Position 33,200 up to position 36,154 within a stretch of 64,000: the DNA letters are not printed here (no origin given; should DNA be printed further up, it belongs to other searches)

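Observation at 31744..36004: PHP-phosphoesterase + GT4 glycosyltransferase fusion co-transcribed with a GH13 alpha-glucosidase or trehalose-synthase-like enzyme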

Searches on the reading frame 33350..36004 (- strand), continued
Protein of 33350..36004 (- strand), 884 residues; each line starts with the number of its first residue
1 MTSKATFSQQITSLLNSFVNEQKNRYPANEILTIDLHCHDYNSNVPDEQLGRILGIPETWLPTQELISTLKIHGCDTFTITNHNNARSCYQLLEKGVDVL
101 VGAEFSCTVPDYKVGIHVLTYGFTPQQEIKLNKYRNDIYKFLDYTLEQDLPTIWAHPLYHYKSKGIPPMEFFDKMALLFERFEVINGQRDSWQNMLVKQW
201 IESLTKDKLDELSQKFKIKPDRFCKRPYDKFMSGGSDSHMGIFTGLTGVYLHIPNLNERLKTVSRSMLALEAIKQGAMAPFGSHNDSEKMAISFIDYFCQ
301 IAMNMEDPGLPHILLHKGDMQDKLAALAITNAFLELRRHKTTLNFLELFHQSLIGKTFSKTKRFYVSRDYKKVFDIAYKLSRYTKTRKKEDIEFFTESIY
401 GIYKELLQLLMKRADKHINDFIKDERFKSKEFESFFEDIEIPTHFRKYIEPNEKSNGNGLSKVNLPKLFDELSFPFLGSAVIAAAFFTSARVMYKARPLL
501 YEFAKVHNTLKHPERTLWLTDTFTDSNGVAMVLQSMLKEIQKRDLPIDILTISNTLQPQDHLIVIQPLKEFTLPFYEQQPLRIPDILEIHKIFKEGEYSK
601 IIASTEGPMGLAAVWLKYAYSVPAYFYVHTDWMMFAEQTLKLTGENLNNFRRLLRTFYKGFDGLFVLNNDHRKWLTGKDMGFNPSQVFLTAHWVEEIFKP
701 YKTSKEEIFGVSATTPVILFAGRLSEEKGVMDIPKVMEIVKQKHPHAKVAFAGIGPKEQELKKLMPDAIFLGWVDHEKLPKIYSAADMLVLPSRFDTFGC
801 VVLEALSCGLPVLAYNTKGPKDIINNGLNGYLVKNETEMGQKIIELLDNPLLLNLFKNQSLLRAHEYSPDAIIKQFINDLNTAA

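Call 55: search_protein_families(library=ncbifam, proteins=[L039:382-1068:+, L039:5653-7053:+, L039:7132-7956:+, L039:8165-9370:+, L039:10511-11263:+, L039:11579-12247:+, L008:8032-8787:-, L008:6514-7200:-, L035:7176-8225:+], max_evalue=0.00001)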
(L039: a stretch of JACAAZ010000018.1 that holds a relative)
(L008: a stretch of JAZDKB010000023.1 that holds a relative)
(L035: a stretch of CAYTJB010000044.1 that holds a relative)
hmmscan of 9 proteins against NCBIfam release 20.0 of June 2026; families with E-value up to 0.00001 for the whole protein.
L039:382-1068:+ (228 aa): 46 families (the best 25 are shown)
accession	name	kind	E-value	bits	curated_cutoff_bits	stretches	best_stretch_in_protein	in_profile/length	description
TIGR02154.1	PhoB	equivalog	1.3e-33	116.2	296.2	1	7-225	4-225/226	phosphate regulon transcriptional regulator PhoB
NF053854.1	RespRegPhoBBctds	equivalog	1.1e-31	110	270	1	8-225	1-224/225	two-component system response regulator PhoB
NF045914.1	RespRegNblR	equivalog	5.7e-31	107.9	300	1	8-225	9-225/228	response regulator transcription factor NblR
NF040689.1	MtrAB_MtrA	equivalog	5.9e-31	107.5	300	1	8-224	1-217/219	MtrAB system response regulator MtrA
NF045944.1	ResRegRpaBCyano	equivalog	1.1e-27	97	330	1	20-225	12-227/229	response regulator transcription factor RpaB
NF007546.0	PRK10161.1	equivalog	7.6e-27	94.4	471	1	7-227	4-227/229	phosphate response regulator transcription factor PhoB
NF040534.1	resp_reg_YycF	equivalog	2.1e-26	92.6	340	1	11-224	6-226/231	response regulator YycF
NF041733.1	resp_reg_CseB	equivalog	2.2e-25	89.4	350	1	25-225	20-226/228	two-component system response regulator CseB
TIGR01387.1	cztR_silR_copR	subfamily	5.2e-24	85.1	279.2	1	23-225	16-218/218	heavy metal response regulator transcription factor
NF000402.1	vanR-B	exception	1.4e-23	83.5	480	1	6-225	3-216/219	vancomycin resistance response regulator transcription factor VanR-B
NF007982.1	PRK10710.1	equivalog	2.7e-22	79.5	380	1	19-225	21-227/235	envelope stress response regulator BaeR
NF007005.1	PRK09468.1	equivalog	3.2e-22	79.1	331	1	4-227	2-233/237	osmolarity response regulator transcription factor OmpR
NF033120.0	vanR_FM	exception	7.9e-22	78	460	1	6-225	4-229/231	vancomycin resistance response regulator transcription factor, VanR-F/VanR-M family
NF008034.0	PRK10766.1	equivalog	2.8e-21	76.1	275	1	22-226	19-227/231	two-component system response regulator TorR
NF041209.1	resp_regPieR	equivalog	7.4e-21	74.8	450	1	43-225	38-227/231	two component system response regulator PieR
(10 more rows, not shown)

L039:5653-7053:+ (466 aa): 0 families

L039:7132-7956:+ (274 aa): 3 families
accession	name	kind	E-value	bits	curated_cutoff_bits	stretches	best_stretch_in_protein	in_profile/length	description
TIGR02136.1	ptsS_2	subfamily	1.3e-77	260.9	206.6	1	17-273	32-295/295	phosphate ABC transporter substrate-binding protein PstS family protein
TIGR04505.1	PtsS_plasma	equivalog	8e-15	55.1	175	1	141-256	204-328/334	phosphate ABC transporter substrate-binding protein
TIGR00975.1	3a0107s03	equivalog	8.6e-15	54.6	205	1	27-228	4-227/315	phosphate ABC transporter substrate-binding protein PstS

L039:8165-9370:+ (401 aa): 19 families
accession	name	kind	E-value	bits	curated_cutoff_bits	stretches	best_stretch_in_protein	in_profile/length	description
TIGR02138.1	phosphate_pstC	equivalog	2e-89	299.5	196.45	1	150-394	36-293/296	phosphate ABC transporter permease subunit PstC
TIGR00974.1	3a0107s02c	equivalog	1.1e-53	182.1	193.45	1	167-395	49-269/272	phosphate ABC transporter permease PstA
NF008435.0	PRK11275.1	equivalog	1.7e-42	145.6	502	2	250-387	166-303/319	phosphate ABC transporter permease PstC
NF008430.0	PRK11268.1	equivalog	1.7e-21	76.6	439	1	173-354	78-253/295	phosphate ABC transporter permease PstA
TIGR02141.1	modB_ABC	equivalog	3.5e-15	56.2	182.6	1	181-379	3-197/208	molybdate ABC transporter permease subunit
NF038017.1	ABC_perm1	subfamily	1.1e-14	54.9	100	1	181-378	1-183/184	ABC transporter permease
NF006939.0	PRK09421.1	equivalog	1.9e-13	50.4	262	1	175-387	9-218/230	molybdate ABC transporter permease subunit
TIGR03416.1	ABC_choXWV_perm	equivalog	4.4e-11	42.8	363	1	172-317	82-213/267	choline ABC transporter permease subunit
TIGR01581.1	Mo_ABC_porter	hypoth_equivalog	7.5e-11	41.9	210.3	1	181-380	26-217/225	ABC transporter permease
TIGR00969.1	3a0106s02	subfamily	4.5e-10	39.4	240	1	180-385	61-262/272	sulfate ABC transporter permease subunit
TIGR02139.1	permease_CysT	equivalog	1.3e-09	38.1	246.1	1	210-387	83-257/265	sulfate ABC transporter permease subunit CysT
TIGR03255.1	PhnV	equivalog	2.4e-08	34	358.7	1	175-333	65-220/270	2-aminoethylphosphonate ABC transport system, membrane component PhnV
NF040839.1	tungstate_WtpB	equivalog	6.7e-08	32.5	340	1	175-333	43-204/251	tungstate ABC transporter permease WtpB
NF008208.0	PRK10971.1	equivalog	1e-07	31.7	415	1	239-336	125-222/277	sulfate/thiosulfate ABC transporter permease CysT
NF007545.0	PRK10160.1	equivalog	1e-06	28.4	342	1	174-327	76-215/275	taurine ABC transporter permease TauC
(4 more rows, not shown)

L039:10511-11263:+ (250 aa): 183 families (the best 25 are shown)
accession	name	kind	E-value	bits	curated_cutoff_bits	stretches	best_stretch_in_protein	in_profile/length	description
TIGR00972.1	3a0107s01c2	equivalog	1.5e-120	401.1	343.2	1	5-250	3-248/248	phosphate ABC transporter ATP-binding protein PstB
NF010860.0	PRK14267.1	equivalog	3.9e-94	315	412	1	6-250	7-253/253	phosphate ABC transporter ATP-binding protein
NF010851.0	PRK14258.1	subfamily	1.4e-82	277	425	1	6-249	10-260/261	phosphate ABC transporter ATP-binding protein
NF010840.0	PRK14246.1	equivalog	3.4e-70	236.6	425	1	13-249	20-256/257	phosphate ABC transporter ATP-binding protein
NF010864.0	PRK14271.1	equivalog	3.8e-68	229.5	561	1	6-248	24-265/276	phosphate ABC transporter ATP-binding protein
TIGR04521.1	ECF_ATPase_2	equivalog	7.2e-45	153.2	330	1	17-237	19-237/279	energy-coupling factor transporter ATPase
NF007027.0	PRK09493.1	equivalog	2.8e-42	144.7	379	1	7-245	5-236/240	glutamine ABC transporter ATP-binding protein GlnQ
TIGR03005.1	ectoine_ehuA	equivalog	3.8e-42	144.3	345.4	1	7-245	4-247/252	ectoine/hydroxyectoine ABC transporter ATP-binding protein EhuA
TIGR01186.1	proV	subfamily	2e-41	142.3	326.6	1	14-246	4-231/363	betaine/proline/choline family ABC transporter ATP-binding protein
NF008338.0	PRK11124.1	equivalog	2.1e-40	138.7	369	1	6-245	5-240/242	arginine ABC transporter ATP-binding protein ArtP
TIGR04520.1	ECF_ATPase_1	equivalog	2e-39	135.7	315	1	8-235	5-226/269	energy-coupling factor transporter ATPase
NF008428.0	PRK11264.1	equivalog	2.6e-39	135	406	1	17-245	17-244/250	L-cystine ABC transporter ATP-binding protein TcyN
TIGR02315.1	ABC_phnC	equivalog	9.7e-39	133.2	266.1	1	7-213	5-214/243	phosphonate ABC transporter ATP-binding protein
TIGR03415.1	ABC_choXWV_ATP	equivalog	2e-38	132.3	483.75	1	7-245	28-265/382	choline ABC transporter ATP-binding protein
TIGR03265.1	PhnT2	equivalog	2.1e-38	132.5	457.7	1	5-238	6-228/353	putative 2-aminoethylphosphonate ABC transporter ATP-binding protein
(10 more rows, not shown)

L039:11579-12247:+ (222 aa): 2 families
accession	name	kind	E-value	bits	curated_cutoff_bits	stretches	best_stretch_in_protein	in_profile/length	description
TIGR02135.1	phoU_full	equivalog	4e-50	170.4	130.25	1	3-208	2-206/212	phosphate signaling complex protein PhoU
NF008332.0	PRK11115.1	equivalog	9.3e-31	107.2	342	1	5-217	15-225/239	phosphate signaling complex protein PhoU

L008:8032-8787:- (251 aa): 187 families (the best 25 are shown)
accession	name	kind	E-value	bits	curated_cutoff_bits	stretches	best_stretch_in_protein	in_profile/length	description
TIGR00972.1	3a0107s01c2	equivalog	2e-122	407.2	343.2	1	5-251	2-248/248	phosphate ABC transporter ATP-binding protein PstB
NF010860.0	PRK14267.1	equivalog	8.3e-97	323.8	412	1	4-251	4-253/253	phosphate ABC transporter ATP-binding protein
NF010851.0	PRK14258.1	subfamily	5.1e-80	268.7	425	1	5-249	8-259/261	phosphate ABC transporter ATP-binding protein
NF010840.0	PRK14246.1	equivalog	3.9e-74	249.5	425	1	6-249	12-255/257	phosphate ABC transporter ATP-binding protein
NF010864.0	PRK14271.1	equivalog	9.2e-74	248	561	1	9-249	26-265/276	phosphate ABC transporter ATP-binding protein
TIGR01186.1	proV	subfamily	1.4e-50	172.5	326.6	1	15-247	4-231/363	betaine/proline/choline family ABC transporter ATP-binding protein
TIGR04521.1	ECF_ATPase_2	equivalog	2.4e-48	164.6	330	1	6-238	2-237/279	energy-coupling factor transporter ATPase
NF008428.0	PRK11264.1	equivalog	1.1e-47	162.4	406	1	5-246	4-244/250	L-cystine ABC transporter ATP-binding protein TcyN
NF007027.0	PRK09493.1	equivalog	3e-47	161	379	1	6-242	3-232/240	glutamine ABC transporter ATP-binding protein GlnQ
TIGR02314.1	ABC_MetN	equivalog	1.2e-45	156.1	499.7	1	18-248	19-243/343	methionine ABC transporter ATP-binding protein MetN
NF008338.0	PRK11124.1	equivalog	5.2e-45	153.8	369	1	5-246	3-240/242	arginine ABC transporter ATP-binding protein ArtP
NF043075.1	MMSYN1_0197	equivalog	2.6e-44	151.6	550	1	5-246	3-233/341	spermidine/putrescine ABC transporter ATP-binding protein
TIGR03415.1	ABC_choXWV_ATP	equivalog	6.3e-44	150.5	483.75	1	15-246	35-265/382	choline ABC transporter ATP-binding protein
TIGR03265.1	PhnT2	equivalog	1.7e-43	149.2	457.7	1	3-246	3-235/353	putative 2-aminoethylphosphonate ABC transporter ATP-binding protein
NF010158.0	PRK13637.1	equivalog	4.7e-43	147.3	390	1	6-236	4-235/287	energy-coupling factor transporter ATPase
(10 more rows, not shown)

L008:6514-7200:- (228 aa): 95 families (the best 25 are shown)
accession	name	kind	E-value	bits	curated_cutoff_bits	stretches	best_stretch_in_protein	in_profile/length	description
NF053854.1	RespRegPhoBBctds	equivalog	3.8e-76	255.4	270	1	5-226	1-224/225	two-component system response regulator PhoB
TIGR02154.1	PhoB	equivalog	1.5e-69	233.8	296.2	1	1-226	1-225/226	phosphate regulon transcriptional regulator PhoB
NF040534.1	resp_reg_YycF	equivalog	3.3e-61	206.5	340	1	3-227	1-228/231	response regulator YycF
NF033120.0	vanR_FM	exception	1.1e-55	188.8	460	1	4-226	5-229/231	vancomycin resistance response regulator transcription factor, VanR-F/VanR-M family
NF045944.1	ResRegRpaBCyano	equivalog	1.7e-53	181.3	330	1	7-226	2-227/229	response regulator transcription factor RpaB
NF008296.0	PRK11083.1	equivalog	6.7e-53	179.4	273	1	2-227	3-226/228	two-component system response regulator CreB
NF040689.1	MtrAB_MtrA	equivalog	3.3e-52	177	300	1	5-224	1-216/219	MtrAB system response regulator MtrA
NF033117.2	vanR_ACDEGLN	exception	9e-50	169.3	350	1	5-225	1-224/226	VanR-ABDEGLN family response regulator transcription factor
NF007982.1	PRK10710.1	equivalog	1.7e-49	168.5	380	1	2-225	7-226/235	envelope stress response regulator BaeR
NF007546.0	PRK10161.1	equivalog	3.4e-49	167.5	471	1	1-225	1-224/229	phosphate response regulator transcription factor PhoB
NF008199.0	PRK10955.1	equivalog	4.6e-48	164.2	341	1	3-217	2-216/232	envelope stress response regulator transcription factor CpxR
NF041733.1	resp_reg_CseB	equivalog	2.9e-47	160.9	350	1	4-227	2-227/228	two-component system response regulator CseB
NF007005.1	PRK09468.1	equivalog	4.8e-46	157.1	331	1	2-224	3-229/237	osmolarity response regulator transcription factor OmpR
NF008034.0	PRK10766.1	equivalog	6.7e-46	156.6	275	1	1-226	1-226/231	two-component system response regulator TorR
NF041209.1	resp_regPieR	equivalog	1.4e-45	155.7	450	1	4-225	2-226/231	two component system response regulator PieR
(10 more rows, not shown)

L035:7176-8225:+ (349 aa): 79 families (the best 25 are shown)
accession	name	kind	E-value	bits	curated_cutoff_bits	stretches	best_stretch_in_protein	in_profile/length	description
NF046044.1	PnpS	equivalog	9.7e-75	252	400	1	95-345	144-389/390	two-component system histidine kinase PnpS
TIGR02966.1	phoR_proteo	equivalog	1.1e-65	221.9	334.2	1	107-344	98-332/333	phosphate regulon sensor histidine kinase PhoR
NF033092.0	HK_WalK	equivalog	3.4e-65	220.8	725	1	111-345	360-592/594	cell wall metabolism sensor histidine kinase WalK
NF053855.1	HisKinPhoRBctds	equivalog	1.3e-47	162.5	500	1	122-347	360-583/583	two-component system sensor histidine kinase PhoR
NF047874.1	MASE3_PAS_HK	subfamily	8.9e-47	160.2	560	1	110-346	385-624/655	MASE3 domain-containing sensor histidine kinase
TIGR02956.1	TMAO_torS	equivalog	9.3e-46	156.4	676.5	1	73-346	414-681/967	TMAO reductase system sensor histidine kinase/response regulator TorS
NF008235.0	PRK11006.1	equivalog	6.9e-45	153.7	390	1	110-346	191-422/431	phosphate regulon sensor histidine kinase PhoR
NF045911.1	TCSHisKinNblS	equivalog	2.5e-43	148.4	1000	1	119-346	384-619/621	two-component system sensor histidine kinase NblS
NF041735.1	hist_kin_RppB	equivalog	3.6e-43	147.9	400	1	125-345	218-437/438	two-component system sensor histidine kinase RppB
NF012163.2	BaeS_SmeS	equivalog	7.6e-43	147.1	500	1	113-334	230-445/457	sensor histidine kinase efflux regulator BaeS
NF033093.1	HK_VicK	exception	1e-42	146.4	680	1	114-345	200-433/448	cell wall metabolism sensor histidine kinase VicK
NF040691.1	MtrAB_MtrB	equivalog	1.2e-42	146.6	450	1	110-346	258-491/507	MtrAB system histidine kinase MtrB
NF007837.0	PRK10549.1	equivalog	1e-39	136.5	603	1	114-335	231-446/466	envelope stress sensor histidine kinase BaeS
NF041947.1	LuxQ_Vibrio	equivalog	1.4e-38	132.4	1200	1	122-345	471-694/843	quorum-sensing autoinducer 2 sensor kinase/phosphatase LuxQ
NF008318.0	PRK11107.1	equivalog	5.9e-38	130.5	890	1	123-346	293-517/920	two-component sensor histidine kinase BarA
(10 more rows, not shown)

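Call 59: search_protein_families(library=pfam, proteins=[L035:12778-13083:+, L008:16142-17857:+, L008:2752-4485:-, L008:14872-15609:-, L008:15620-15934:-, L008:14251-14763:-, L044:9567-9905:+, L035:13241-14281:+, L035:14274-14921:+, L044:7796-9241:-], max_evalue=0.001)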
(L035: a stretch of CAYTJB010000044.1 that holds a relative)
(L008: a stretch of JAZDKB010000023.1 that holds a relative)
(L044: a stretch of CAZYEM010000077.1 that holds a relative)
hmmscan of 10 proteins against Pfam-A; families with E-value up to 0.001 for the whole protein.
L035:12778-13083:+ (101 aa): 0 families

L008:16142-17857:+ (571 aa): 2 families
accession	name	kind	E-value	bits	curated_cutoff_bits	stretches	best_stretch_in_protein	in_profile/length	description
PF00015.26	MCPsignal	-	4.9e-40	137.6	34.6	1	357-506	5-168/172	Methyl-accepting chemotaxis protein (MCP) signalling domain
PF00672.30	HAMP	-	0.00013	22.7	25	0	224-262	14-52/53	HAMP domain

L008:2752-4485:- (577 aa): 9 families
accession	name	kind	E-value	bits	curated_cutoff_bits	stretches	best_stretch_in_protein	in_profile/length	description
PF02518.31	HATPase_c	-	2e-21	76.9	26.4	1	473-574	6-106/111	Histidine kinase-, DNA gyrase B-, and HSP90-like ATPase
PF00512.31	HisKA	-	5.9e-11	42.7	26.9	1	358-421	2-64/66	His Kinase A (phospho-acceptor) domain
PF00989.32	PAS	-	1.1e-07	32.3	22.6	1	248-348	3-113/113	PAS fold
PF00672.30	HAMP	-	2.3e-07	31.5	25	1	189-234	6-51/53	HAMP domain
PF13426.13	PAS_9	-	5.3e-07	30.3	27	1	256-350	1-103/103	PAS domain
PF08448.16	PAS_4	-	1.6e-06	28.7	23.1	1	252-352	1-109/110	PAS fold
PF16736.11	sCache_like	-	7.8e-06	26.6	27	1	72-141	35-101/117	Single Cache-like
PF12860.13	PAS_7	-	7.8e-06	26.5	27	1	252-352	1-111/115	PAS fold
PF13188.13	PAS_8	-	2.5e-05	24.4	21.8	1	247-287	2-44/65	PAS domain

L008:14872-15609:- (245 aa): 3 families
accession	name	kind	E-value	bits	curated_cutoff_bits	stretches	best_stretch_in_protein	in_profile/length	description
PF00753.33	Lactamase_B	-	3.6e-36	125.4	22.7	1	19-202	2-196/196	Metallo-beta-lactamase superfamily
PF19583.5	ODP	-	1.5e-12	48.2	27.2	1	23-167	3-139/194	ODP family beta lactamase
PF12706.13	Lactamase_B_2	-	3e-07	30.7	27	1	34-164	2-143/200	Beta-lactamase superfamily domain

L008:15620-15934:- (104 aa): 0 families

L008:14251-14763:- (170 aa): 0 families

L044:9567-9905:+ (112 aa): 1 family
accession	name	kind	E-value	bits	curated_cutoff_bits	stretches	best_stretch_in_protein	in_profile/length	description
PF02893.26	GRAM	-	3.1e-06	27.4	23.6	1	2-64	6-66/112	GRAM domain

L035:13241-14281:+ (346 aa): 4 families
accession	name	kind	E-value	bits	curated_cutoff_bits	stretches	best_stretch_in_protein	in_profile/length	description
PF13692.12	Glyco_trans_1_4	-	5.1e-17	62.9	27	1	163-297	4-141/142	Glycosyl transferases group 1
PF00534.26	Glycos_transf_1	-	7.8e-16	58.5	26.4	1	151-300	6-160/172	Glycosyl transferases group 1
PF13439.12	Glyco_transf_4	-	4.3e-09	37.1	28.5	1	47-134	74-165/170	Glycosyltransferase Family 4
PF13524.12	Glyco_trans_1_2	-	0.00018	21.9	25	1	176-299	3-115/144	Glycosyl transferase-like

L035:14274-14921:+ (215 aa): 1 family
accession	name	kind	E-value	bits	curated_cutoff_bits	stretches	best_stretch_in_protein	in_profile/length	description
PF09335.16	VTT_dom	-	3.6e-15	57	33.9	1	32-158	1-122/123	VTT domain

L044:7796-9241:- (481 aa): 1 family
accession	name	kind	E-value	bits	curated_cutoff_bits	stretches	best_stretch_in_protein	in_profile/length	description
PF07396.17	Porin_O_P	-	3.7e-12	46.6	20.9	1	83-283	7-193/370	Phosphate-selective porin O and P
